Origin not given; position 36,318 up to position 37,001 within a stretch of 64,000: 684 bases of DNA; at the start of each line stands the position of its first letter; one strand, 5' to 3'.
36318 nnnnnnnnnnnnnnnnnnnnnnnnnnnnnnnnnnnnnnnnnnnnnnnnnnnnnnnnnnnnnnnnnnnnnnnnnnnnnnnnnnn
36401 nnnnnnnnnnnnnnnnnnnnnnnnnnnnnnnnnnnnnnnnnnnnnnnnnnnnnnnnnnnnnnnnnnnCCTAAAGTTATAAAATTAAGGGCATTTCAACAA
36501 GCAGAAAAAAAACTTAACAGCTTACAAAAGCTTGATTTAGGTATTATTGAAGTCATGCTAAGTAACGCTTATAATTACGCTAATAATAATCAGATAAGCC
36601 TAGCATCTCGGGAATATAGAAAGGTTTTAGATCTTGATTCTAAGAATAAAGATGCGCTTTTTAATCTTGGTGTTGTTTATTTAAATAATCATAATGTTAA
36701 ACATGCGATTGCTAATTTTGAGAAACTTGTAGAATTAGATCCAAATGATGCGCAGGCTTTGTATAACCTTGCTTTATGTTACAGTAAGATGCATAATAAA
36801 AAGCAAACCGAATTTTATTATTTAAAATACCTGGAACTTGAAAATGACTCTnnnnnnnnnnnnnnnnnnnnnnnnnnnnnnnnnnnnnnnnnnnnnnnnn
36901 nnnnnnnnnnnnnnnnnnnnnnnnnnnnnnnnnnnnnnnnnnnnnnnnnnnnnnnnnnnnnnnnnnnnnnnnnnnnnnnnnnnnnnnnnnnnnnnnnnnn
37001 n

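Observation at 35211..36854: Secreted ~400-residue coiled-coil protein with C-terminal TPR repeats wedged between pilQ and pilM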

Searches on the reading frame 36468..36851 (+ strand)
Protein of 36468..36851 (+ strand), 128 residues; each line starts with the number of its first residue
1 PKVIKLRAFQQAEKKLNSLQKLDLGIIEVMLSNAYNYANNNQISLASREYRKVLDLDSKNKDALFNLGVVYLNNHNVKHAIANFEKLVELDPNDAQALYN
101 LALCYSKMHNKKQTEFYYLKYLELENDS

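Call 46: search_solved_structures(query=A4, max_evalue=0.001)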
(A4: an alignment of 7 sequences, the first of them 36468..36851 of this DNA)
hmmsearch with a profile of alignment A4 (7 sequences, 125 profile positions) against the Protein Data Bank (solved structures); distinct sequences matched with E-value up to 0.001: 283 (the best 60 are shown).
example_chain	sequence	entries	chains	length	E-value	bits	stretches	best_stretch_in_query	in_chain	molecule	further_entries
9qhb_A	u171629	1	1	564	3.4e-135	446.9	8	26-103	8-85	Engineered tetratricopeptide repeat protein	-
8bu0_A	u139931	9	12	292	6.8e-71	239.2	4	26-103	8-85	Consensus tetratricopeptide repeat protein | Crystal structure of an 8-repeat consensus TPR superhelix with Zinc. | Monomer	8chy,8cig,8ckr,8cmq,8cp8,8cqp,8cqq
9qhc_A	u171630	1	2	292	4.2e-68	230.2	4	31-103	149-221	Engineered tetratricopeptide repeat protein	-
7ntf_A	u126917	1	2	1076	1.2e-52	180.2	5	28-103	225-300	Isoform 1 of UDP-N-acetylglucosamine--peptide N-acetylglucosaminyltransferase 110 kDa subu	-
7yeh_B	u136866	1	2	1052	2.2e-52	179.4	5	28-103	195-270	UDP-N-acetylglucosamine--peptide N-acetylglucosaminyltransferase 110 kDa subunit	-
7yea_A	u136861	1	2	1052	3.2e-52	178.9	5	28-103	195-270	UDP-N-acetylglucosamine--peptide N-acetylglucosaminyltransferase 110 kDa subunit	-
7y4i_A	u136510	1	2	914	3.3e-50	172.3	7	26-120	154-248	Probable UDP-N-acetylglucosamine--peptide N-acetylglucosaminyltransferase SPINDLY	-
8dtf_A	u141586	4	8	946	6.5e-50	171.4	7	26-120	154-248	Probable UDP-N-acetylglucosamine--peptide N-acetylglucosaminyltransferase SPINDLY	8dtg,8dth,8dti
1w3b_A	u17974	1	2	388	3.5e-45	156.1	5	28-103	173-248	UDP-N-ACETYLGLUCOSAMINE--PEPTIDE N-ACETYLGLUCOSAMINYLTRANSFERASE 110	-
6eou_A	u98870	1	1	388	9e-45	154.8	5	28-103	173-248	UDP-N-acetylglucosamine--peptide N-acetylglucosaminyltransferase 110 kDa subunit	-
7obi_A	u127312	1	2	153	8e-36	125.9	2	25-104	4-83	CTPR-rv4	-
8ch0_A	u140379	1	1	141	4.9e-34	120.1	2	26-103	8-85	Consensus tetratricopeptide repeat protein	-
2fo7_A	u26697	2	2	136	6e-34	119.8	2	28-103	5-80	SYNTHETIC CONSENSUS TPR PROTEIN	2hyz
5hrz_A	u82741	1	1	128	6.7e-30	106.7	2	36-100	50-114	TPR domain protein 1na0C3_3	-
9gzg_A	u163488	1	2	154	2.4e-29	104.9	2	25-104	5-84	Engineered CTPR protein with glutamic acids for conductivity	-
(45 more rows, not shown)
